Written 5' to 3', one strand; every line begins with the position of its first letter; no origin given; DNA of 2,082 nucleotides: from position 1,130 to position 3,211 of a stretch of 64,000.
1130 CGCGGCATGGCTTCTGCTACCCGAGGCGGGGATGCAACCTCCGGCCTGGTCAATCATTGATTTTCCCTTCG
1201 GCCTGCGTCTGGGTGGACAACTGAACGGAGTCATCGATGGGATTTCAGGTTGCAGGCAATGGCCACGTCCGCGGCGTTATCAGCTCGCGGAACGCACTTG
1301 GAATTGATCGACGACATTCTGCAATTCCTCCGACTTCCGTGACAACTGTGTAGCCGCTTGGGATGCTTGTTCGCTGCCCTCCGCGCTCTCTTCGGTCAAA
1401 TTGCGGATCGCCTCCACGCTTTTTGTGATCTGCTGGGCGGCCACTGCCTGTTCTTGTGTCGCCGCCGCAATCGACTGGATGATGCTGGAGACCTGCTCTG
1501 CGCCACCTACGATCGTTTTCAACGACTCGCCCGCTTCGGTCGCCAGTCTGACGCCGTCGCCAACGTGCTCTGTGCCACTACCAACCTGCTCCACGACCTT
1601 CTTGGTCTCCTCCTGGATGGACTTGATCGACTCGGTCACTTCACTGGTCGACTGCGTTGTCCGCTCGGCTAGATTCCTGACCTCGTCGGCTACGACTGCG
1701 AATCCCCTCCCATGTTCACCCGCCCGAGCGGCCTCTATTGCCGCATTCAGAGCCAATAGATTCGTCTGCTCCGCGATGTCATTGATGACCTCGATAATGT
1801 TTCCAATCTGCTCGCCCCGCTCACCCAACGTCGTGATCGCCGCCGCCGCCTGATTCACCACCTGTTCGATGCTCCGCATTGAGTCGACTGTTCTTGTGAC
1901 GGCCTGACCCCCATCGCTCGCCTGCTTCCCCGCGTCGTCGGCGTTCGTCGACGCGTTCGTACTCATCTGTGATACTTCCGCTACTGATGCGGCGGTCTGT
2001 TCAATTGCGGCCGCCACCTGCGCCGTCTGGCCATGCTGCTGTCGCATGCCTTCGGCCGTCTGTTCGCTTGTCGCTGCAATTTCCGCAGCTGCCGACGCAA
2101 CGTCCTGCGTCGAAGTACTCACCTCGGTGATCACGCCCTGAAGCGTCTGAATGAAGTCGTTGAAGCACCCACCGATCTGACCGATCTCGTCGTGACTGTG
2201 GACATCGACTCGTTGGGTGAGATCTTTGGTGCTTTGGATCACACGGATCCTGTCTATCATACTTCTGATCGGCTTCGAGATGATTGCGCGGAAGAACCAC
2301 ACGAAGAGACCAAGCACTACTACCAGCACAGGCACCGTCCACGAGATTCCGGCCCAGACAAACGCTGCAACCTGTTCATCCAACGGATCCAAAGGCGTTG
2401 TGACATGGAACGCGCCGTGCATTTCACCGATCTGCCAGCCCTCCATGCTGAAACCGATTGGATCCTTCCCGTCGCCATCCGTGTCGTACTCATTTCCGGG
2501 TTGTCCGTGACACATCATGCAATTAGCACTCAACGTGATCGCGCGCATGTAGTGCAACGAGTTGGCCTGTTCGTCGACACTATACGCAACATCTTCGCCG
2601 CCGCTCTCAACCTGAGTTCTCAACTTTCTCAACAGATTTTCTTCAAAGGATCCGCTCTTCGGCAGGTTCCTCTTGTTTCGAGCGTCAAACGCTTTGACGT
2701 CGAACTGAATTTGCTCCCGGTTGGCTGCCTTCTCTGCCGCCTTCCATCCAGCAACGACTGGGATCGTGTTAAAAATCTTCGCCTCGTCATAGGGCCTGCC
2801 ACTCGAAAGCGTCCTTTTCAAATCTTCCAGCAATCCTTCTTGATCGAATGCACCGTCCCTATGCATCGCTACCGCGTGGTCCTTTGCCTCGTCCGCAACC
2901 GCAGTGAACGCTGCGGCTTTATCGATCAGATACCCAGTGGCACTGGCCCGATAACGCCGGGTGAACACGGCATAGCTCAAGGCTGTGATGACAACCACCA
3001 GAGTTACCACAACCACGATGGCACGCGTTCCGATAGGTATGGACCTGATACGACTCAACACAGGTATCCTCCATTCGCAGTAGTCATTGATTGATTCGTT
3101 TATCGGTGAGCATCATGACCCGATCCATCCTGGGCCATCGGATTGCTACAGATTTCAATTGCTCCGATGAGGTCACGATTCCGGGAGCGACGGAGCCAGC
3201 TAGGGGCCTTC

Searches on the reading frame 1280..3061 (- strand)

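Call 9: search_protein_families(library=pfam, proteins=[window:1280-3061:-], max_evalue=0.001)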
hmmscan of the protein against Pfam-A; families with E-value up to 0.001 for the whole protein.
window:1280-3061:- (593 aa): 3 families
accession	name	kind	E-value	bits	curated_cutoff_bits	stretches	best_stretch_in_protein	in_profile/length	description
PF00015.26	MCPsignal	-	3.4e-50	170.7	34.6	1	373-555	3-171/172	Methyl-accepting chemotaxis protein (MCP) signalling domain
PF11845.13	Tll0287-like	-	9.7e-17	62.2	24.1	1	82-223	34-144/144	Tll0287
PF00672.30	HAMP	-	7.6e-10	39.4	25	1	257-308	2-52/53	HAMP domain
